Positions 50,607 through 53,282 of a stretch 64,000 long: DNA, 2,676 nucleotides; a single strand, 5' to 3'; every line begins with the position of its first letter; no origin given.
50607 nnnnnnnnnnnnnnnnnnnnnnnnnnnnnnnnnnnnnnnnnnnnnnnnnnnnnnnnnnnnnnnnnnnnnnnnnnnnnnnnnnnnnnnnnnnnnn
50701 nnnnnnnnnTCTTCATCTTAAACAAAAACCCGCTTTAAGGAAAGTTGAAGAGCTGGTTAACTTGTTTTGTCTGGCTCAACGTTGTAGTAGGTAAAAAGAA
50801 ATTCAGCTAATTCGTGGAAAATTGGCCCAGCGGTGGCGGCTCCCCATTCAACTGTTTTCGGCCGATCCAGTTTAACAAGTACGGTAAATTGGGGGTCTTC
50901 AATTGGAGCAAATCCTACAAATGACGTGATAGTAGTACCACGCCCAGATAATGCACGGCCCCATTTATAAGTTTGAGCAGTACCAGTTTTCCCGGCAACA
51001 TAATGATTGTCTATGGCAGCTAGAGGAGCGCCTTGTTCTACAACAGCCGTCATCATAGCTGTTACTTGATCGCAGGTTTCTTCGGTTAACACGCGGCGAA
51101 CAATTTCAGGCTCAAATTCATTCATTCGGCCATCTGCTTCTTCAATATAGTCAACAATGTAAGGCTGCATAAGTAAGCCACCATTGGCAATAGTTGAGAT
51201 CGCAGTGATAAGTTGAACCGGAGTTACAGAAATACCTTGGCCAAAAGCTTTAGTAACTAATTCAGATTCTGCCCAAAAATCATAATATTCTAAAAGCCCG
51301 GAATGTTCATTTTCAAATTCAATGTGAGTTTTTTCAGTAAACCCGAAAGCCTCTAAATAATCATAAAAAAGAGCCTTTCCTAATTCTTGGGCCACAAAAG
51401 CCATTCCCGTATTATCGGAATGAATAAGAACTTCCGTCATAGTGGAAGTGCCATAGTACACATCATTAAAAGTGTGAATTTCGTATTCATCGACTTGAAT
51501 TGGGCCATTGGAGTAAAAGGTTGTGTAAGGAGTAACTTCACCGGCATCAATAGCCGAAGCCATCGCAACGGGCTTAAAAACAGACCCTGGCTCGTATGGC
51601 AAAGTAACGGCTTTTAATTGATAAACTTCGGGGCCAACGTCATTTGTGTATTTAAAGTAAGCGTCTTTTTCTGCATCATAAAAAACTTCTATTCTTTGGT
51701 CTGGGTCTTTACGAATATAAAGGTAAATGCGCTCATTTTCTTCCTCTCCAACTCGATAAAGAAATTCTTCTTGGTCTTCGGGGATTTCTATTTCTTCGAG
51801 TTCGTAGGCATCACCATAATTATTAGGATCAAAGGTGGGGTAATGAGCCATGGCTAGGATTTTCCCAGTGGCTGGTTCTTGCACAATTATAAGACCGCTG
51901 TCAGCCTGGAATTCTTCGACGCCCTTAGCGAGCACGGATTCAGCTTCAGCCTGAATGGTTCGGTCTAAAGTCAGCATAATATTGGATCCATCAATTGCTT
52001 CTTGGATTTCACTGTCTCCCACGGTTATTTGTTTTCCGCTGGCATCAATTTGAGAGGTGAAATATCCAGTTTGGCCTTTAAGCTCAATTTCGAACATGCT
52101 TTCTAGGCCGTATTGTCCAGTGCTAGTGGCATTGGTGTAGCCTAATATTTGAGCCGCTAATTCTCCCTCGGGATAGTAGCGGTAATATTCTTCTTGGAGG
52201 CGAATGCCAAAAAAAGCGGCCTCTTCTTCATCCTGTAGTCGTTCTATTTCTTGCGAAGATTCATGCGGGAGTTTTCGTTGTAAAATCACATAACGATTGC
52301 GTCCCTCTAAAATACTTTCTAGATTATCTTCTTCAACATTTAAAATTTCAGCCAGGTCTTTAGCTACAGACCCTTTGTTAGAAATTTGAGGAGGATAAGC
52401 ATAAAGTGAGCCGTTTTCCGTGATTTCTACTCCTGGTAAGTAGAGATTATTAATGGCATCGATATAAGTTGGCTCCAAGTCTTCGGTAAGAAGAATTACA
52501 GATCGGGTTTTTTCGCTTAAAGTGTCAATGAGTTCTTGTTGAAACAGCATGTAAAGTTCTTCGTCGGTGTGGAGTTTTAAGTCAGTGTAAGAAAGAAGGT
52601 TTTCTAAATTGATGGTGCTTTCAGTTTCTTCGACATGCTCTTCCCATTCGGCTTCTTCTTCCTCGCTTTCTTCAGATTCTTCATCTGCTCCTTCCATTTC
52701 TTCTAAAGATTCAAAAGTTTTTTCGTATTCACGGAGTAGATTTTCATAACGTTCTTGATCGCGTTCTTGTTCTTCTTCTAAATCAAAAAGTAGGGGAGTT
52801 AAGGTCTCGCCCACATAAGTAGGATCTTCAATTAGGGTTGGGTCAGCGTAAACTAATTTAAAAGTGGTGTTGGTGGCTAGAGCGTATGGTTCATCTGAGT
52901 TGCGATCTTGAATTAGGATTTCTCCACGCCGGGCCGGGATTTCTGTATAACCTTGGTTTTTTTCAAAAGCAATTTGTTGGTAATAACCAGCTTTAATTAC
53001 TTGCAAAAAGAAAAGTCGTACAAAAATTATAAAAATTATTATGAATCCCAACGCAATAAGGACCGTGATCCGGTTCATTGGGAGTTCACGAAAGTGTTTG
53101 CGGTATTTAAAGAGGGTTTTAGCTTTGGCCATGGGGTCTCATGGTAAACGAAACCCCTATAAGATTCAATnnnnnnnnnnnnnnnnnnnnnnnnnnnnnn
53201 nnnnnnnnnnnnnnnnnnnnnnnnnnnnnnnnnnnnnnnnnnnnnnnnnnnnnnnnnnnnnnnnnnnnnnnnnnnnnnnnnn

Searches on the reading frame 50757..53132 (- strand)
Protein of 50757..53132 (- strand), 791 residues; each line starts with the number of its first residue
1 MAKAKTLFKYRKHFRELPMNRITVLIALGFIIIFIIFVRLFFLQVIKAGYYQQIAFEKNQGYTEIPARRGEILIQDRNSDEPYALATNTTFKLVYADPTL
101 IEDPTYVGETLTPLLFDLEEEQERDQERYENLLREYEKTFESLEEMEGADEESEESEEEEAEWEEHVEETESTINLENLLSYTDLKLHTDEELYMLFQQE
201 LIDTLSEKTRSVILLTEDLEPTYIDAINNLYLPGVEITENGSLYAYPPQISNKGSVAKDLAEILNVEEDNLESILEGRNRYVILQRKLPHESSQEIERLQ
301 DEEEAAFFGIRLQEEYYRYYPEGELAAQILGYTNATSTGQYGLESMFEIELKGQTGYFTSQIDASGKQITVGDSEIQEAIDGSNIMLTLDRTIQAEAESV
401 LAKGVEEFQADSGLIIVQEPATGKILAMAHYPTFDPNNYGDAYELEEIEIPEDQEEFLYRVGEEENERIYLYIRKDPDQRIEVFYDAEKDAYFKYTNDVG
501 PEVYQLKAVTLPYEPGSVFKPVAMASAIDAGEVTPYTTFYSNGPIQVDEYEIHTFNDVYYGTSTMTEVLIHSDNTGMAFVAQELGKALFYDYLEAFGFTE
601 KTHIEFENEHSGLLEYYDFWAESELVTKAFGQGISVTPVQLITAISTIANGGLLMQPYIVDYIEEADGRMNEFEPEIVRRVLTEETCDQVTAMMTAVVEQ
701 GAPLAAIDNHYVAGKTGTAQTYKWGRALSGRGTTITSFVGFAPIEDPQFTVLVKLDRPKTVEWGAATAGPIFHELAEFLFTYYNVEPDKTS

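Call 87: search_protein_families(library=pfam, max_evalue=0.0001, proteins=[window:50757-53132:-])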
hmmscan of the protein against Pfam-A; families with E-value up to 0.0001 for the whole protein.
window:50757-53132:- (791 aa): 2 families
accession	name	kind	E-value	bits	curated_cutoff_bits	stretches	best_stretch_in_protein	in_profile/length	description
PF00905.27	Transpeptidase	-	1.1e-67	228.8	22.1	1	413-776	1-298/299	Penicillin binding protein transpeptidase domain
PF03717.20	PBP_dimer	-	7.1e-11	43.3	24.4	1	65-370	2-177/180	Penicillin-binding Protein dimerisation domain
